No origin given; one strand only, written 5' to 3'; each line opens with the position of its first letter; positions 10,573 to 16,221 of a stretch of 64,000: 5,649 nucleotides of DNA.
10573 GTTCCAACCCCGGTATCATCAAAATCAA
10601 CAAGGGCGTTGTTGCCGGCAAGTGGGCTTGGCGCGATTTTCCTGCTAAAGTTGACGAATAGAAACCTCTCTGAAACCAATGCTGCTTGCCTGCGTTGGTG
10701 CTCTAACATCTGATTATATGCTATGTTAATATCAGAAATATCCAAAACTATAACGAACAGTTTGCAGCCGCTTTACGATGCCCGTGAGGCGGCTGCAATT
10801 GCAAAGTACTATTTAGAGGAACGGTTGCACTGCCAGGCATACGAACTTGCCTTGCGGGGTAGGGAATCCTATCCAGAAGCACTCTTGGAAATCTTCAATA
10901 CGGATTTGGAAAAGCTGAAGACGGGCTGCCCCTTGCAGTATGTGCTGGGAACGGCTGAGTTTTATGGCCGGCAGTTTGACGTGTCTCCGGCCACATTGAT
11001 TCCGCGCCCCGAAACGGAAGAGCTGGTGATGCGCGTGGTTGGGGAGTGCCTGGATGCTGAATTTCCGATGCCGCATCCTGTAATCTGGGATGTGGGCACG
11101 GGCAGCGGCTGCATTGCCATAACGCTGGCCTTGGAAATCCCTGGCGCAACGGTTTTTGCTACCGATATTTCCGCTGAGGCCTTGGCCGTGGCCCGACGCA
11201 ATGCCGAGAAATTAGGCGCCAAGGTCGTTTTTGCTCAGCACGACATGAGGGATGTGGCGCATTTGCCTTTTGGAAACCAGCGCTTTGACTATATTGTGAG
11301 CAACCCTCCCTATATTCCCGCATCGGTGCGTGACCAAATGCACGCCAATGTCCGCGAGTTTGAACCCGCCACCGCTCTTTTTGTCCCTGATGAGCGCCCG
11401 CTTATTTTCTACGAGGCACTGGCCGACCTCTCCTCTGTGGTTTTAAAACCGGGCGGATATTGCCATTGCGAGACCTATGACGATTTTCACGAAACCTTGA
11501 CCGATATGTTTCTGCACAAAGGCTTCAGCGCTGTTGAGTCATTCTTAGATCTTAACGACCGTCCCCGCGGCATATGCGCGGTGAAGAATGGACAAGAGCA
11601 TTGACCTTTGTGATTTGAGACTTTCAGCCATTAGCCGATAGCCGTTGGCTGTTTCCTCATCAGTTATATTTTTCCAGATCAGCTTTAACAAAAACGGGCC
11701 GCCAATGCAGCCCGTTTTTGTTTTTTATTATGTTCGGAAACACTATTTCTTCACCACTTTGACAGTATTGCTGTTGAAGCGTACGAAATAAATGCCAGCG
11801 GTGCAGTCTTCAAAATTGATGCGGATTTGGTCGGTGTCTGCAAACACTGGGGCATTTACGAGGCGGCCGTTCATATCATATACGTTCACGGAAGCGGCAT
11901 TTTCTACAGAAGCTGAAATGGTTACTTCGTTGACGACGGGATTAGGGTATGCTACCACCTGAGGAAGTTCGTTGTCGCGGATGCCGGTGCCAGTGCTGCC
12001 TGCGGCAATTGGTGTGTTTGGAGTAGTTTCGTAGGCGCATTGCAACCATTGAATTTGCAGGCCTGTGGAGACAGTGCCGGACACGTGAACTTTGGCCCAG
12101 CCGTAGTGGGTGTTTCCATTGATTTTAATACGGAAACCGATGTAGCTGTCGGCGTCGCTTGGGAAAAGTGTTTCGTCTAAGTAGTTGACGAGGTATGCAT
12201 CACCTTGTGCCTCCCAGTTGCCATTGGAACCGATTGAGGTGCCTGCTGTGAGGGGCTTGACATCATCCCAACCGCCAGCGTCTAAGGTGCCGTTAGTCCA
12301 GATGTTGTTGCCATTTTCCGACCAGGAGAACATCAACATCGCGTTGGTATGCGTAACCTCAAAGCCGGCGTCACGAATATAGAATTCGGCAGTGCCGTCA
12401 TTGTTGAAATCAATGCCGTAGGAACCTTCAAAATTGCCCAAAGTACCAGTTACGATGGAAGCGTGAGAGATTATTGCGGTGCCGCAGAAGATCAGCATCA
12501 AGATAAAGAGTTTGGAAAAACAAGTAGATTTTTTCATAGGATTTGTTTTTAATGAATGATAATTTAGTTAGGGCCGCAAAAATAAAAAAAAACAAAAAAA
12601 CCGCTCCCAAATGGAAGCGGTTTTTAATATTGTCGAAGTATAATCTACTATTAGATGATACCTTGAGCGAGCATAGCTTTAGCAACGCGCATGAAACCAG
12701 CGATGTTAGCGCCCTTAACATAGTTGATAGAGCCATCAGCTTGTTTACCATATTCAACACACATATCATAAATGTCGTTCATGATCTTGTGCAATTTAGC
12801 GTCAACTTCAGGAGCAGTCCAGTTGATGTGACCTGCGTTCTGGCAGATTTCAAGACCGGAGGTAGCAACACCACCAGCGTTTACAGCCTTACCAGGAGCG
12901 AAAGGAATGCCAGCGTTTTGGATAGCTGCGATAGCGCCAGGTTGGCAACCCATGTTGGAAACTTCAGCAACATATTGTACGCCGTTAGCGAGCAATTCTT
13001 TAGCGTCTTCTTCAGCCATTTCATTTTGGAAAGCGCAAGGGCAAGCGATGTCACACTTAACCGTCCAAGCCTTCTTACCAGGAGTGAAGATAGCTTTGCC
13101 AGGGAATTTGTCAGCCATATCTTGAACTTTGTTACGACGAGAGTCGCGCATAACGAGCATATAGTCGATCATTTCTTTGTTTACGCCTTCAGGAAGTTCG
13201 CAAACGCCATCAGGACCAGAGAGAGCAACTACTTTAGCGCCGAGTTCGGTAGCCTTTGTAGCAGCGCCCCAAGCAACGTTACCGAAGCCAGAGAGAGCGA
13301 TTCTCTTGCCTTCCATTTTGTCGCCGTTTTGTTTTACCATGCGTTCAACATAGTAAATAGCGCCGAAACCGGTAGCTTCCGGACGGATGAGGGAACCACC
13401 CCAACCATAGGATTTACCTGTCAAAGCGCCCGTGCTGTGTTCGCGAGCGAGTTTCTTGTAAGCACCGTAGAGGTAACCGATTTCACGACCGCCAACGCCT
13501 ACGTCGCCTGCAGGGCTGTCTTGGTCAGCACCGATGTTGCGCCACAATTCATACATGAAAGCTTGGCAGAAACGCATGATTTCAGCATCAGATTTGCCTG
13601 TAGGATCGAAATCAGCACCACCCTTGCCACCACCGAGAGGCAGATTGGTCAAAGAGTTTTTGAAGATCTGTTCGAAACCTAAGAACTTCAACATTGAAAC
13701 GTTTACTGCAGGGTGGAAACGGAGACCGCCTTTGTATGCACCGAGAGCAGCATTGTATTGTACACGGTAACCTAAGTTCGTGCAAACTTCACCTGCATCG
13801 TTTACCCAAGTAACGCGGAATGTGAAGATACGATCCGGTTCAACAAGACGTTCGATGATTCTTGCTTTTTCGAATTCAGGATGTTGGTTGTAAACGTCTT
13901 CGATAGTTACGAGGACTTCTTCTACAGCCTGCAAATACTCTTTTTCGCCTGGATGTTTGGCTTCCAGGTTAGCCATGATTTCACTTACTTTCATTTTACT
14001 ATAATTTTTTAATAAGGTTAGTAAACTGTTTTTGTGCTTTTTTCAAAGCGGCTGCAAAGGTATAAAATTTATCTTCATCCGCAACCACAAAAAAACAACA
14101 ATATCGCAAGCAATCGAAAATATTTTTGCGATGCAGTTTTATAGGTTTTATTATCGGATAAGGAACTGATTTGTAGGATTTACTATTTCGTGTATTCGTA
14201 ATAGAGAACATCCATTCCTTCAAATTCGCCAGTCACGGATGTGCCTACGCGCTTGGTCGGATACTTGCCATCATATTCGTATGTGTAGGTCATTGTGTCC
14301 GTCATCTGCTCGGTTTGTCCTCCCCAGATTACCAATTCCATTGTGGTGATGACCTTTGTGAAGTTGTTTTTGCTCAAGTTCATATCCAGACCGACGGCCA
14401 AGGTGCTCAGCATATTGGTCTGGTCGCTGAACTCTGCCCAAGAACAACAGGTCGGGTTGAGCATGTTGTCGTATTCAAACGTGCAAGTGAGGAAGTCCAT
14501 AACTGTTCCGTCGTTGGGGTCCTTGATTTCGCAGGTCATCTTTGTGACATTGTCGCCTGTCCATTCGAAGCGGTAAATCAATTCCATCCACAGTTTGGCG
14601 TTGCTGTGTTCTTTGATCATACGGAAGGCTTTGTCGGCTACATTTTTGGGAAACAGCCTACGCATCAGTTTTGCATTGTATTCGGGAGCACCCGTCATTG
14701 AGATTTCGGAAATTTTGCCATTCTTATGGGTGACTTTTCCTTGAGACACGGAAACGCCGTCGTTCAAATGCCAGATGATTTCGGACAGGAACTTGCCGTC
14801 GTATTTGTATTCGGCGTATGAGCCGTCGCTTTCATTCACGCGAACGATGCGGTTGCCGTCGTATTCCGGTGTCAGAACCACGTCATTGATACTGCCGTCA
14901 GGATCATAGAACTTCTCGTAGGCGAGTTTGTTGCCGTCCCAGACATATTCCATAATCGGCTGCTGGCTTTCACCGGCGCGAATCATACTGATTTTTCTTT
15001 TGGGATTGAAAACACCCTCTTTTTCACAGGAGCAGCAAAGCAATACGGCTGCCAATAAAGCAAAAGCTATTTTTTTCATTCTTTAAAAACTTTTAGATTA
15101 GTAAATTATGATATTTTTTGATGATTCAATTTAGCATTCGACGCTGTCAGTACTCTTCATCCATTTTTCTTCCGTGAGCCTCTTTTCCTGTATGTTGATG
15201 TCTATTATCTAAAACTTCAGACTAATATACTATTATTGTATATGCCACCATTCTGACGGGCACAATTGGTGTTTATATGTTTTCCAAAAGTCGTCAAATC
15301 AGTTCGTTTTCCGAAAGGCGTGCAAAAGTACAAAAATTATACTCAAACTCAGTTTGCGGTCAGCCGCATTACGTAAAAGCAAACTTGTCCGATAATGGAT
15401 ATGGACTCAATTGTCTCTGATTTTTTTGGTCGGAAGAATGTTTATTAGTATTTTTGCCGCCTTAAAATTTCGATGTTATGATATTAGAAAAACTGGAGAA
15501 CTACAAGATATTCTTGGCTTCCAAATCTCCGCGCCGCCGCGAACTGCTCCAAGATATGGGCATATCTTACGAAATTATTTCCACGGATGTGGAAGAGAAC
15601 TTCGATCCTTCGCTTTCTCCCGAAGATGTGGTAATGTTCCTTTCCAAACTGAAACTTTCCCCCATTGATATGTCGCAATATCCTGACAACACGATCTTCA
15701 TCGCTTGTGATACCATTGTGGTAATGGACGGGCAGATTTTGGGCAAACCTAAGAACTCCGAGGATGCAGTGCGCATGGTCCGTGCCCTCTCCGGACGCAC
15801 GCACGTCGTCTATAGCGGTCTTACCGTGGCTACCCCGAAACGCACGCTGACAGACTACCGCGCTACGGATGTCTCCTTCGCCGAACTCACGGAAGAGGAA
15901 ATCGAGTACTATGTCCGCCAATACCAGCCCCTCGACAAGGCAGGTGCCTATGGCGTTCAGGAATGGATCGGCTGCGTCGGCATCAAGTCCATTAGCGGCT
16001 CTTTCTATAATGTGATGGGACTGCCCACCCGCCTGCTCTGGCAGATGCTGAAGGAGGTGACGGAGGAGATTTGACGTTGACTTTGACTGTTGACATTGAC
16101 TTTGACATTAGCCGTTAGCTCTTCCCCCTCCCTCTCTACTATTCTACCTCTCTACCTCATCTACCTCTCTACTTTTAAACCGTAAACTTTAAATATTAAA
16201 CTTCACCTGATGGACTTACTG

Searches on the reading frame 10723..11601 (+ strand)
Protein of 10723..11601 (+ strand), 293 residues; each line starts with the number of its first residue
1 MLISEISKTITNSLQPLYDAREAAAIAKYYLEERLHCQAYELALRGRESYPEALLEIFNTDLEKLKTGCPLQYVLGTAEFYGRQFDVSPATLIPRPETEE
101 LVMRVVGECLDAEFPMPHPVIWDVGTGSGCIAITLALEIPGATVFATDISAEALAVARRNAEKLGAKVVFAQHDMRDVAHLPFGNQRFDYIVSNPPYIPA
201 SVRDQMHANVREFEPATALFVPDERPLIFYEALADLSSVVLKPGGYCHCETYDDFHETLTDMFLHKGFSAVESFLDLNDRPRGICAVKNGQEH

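Call 92: search_protein_families(library=pfam, proteins=[window:10723-11601:+], max_evalue=0.00001)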
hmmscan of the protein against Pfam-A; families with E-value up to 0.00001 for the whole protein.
window:10723-11601:+ (293 aa): 8 families
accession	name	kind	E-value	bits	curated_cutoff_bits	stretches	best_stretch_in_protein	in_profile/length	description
PF13847.12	Methyltransf_31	-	1.5e-14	54.4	27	1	121-253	7-113/145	Methyltransferase domain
PF13649.12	Methyltransf_25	-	8.3e-14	52.5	27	1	121-210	1-89/97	Methyltransferase domain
PF05175.20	MTS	-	8.6e-13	48.7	23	1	120-198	34-109/170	Methyltransferase small domain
PF08241.18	Methyltransf_11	-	1.1e-09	39.3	21.2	1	123-194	2-67/95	Methyltransferase domain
PF17827.6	PrmC_N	-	4.3e-08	34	23.4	1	21-76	16-71/71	PrmC N-terminal domain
PF08242.18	Methyltransf_12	-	6.7e-08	33.6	30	1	123-194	2-72/98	Methyltransferase domain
PF06325.19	PrmA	-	2.4e-07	31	22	1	118-194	163-233/296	Ribosomal protein L11 methyltransferase (PrmA)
PF01170.24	UPF0020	-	2.9e-06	27.6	22.3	1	142-197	77-131/197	RMKL-like, methyltransferase domain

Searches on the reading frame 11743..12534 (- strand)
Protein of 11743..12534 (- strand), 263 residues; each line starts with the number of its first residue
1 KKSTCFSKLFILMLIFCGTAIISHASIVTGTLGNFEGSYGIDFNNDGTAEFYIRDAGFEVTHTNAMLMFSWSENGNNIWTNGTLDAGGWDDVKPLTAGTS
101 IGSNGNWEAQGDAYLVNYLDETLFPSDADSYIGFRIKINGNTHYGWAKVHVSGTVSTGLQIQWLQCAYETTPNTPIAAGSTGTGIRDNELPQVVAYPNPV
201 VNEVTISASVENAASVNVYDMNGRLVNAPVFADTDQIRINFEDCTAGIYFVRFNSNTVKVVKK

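Call 92: search_protein_families(library=pfam, proteins=[window:11743-12534:-], max_evalue=0.00001)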
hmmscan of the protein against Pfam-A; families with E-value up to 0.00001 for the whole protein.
window:11743-12534:- (263 aa): 1 family
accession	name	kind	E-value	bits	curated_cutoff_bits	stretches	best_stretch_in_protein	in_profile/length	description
PF18962.6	Por_Secre_tail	-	3e-14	53.5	27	1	196-263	2-72/75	Secretion system C-terminal sorting domain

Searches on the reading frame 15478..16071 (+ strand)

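Call 93: search_protein_families(library=pfam, proteins=[window:15478-16071:+], max_evalue=0.00001)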
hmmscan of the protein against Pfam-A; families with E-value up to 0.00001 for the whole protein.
window:15478-16071:+ (198 aa): 1 family
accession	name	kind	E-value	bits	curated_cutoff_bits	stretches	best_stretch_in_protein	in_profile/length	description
PF02545.19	Maf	-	2.5e-57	194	27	1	10-193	1-186/187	Maf-like protein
